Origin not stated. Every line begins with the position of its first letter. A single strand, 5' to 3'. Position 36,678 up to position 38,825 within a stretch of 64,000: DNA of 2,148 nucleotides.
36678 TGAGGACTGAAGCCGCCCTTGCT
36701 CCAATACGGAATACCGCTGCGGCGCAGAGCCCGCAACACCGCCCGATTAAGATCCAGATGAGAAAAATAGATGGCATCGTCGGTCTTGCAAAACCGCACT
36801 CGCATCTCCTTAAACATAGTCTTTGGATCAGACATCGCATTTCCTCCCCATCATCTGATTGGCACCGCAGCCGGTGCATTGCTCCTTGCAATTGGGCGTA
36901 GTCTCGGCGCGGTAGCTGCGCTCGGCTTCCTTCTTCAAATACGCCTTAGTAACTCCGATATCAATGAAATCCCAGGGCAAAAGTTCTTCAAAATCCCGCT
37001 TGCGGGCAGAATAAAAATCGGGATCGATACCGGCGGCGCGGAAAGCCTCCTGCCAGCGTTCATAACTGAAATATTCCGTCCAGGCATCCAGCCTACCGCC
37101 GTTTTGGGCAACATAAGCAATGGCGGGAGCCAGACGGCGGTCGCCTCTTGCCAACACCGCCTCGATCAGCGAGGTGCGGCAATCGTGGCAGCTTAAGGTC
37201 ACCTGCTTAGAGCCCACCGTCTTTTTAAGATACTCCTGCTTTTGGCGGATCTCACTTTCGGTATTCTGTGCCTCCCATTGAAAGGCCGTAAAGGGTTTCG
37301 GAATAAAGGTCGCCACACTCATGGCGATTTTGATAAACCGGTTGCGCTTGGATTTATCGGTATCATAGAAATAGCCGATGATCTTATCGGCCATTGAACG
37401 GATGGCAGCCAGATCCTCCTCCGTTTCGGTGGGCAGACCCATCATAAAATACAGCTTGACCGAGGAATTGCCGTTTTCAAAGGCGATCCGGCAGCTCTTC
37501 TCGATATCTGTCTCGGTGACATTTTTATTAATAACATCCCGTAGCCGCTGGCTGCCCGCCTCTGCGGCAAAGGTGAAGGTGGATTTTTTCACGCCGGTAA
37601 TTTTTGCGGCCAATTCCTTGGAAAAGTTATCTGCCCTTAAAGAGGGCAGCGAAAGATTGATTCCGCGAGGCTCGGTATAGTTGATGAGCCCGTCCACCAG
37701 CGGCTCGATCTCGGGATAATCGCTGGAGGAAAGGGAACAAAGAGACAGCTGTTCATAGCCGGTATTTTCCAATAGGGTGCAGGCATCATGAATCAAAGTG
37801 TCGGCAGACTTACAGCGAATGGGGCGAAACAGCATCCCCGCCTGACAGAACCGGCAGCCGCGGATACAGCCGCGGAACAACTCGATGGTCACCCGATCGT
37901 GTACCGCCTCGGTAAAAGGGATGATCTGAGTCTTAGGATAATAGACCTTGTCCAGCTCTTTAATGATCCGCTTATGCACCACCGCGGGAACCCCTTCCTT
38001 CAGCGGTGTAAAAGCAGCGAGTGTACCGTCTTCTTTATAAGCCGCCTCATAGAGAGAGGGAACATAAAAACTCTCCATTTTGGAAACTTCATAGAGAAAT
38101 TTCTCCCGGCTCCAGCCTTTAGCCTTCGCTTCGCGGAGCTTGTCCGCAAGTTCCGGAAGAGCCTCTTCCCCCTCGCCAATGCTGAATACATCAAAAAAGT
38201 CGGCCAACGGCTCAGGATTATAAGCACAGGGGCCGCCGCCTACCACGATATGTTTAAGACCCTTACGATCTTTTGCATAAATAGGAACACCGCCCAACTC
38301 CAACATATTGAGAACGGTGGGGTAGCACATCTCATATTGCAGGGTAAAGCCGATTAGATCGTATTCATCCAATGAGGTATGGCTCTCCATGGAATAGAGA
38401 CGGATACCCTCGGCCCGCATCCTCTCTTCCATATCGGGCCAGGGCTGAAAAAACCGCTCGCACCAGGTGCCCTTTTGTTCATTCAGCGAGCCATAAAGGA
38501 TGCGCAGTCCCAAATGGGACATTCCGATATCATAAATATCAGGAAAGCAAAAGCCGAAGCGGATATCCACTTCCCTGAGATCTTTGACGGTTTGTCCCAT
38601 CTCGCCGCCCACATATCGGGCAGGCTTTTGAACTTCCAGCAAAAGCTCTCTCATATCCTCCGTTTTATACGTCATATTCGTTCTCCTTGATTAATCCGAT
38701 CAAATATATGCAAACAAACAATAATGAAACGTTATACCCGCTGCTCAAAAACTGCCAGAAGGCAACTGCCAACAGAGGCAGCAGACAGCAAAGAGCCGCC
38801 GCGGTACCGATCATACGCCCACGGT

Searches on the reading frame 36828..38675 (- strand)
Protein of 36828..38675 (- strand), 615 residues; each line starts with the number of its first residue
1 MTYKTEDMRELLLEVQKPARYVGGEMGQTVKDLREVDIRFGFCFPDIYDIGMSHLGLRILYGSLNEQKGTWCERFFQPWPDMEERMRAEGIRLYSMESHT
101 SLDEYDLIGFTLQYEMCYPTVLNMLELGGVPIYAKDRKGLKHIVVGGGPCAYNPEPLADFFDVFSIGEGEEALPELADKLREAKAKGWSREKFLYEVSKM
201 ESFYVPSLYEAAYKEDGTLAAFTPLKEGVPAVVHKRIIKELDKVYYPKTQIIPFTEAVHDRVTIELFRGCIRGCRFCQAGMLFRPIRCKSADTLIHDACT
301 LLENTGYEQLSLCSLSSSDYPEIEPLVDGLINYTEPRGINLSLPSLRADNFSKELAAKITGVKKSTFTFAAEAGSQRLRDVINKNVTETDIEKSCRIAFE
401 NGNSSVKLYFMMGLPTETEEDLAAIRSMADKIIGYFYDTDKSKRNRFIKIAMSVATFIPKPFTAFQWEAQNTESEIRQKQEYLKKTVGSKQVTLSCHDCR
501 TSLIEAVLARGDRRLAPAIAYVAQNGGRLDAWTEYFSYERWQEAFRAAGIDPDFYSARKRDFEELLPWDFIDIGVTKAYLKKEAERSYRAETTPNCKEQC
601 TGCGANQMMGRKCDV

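Call 29: find_encoding_contigs(protein=window:36828-38675:-, flank=10000, max_places=10)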
Protein window:36828-38675:- (615 aa): 1 contig read that carries it; 1 place shown.
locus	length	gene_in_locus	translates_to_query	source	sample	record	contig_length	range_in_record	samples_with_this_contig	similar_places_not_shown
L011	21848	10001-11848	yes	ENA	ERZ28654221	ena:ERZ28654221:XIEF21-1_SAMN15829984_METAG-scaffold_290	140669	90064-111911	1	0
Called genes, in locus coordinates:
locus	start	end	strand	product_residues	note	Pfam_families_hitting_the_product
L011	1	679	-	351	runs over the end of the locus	PF03786:UxuA, PF01261:AP_endonuc_2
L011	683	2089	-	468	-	PF02614:UxaC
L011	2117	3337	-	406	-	PF00165:HTH_AraC (weak), PF12833:HTH_18, PF00165:HTH_AraC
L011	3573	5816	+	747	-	PF02837:Glyco_hydro_2_N (faint), PF22666:Glyco_hydro_2_N2, PF22820:TcaA_3rd_4th (faint), PF00703:Glyco_hydro_2, PF02836:Glyco_hydro_2_C, PF16355:DUF4982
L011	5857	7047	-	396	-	PF00795:CN_hydrolase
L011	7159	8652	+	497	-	PF13088:BNR_2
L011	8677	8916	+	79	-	-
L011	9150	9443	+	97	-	-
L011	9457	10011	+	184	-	PF13398:Peptidase_M50B, PF02163:Peptidase_M50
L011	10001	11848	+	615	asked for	PF19864:Radical_SAM_N2, PF04055:Radical_SAM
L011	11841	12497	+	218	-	PF10105:DUF2344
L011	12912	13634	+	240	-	PF06790:UPF0259 (weak), PF06161:DUF975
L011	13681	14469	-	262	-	PF18082:NAT_N, PF18164:GNAT_C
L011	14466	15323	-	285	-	PF04909:Amidohydro_2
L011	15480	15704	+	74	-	-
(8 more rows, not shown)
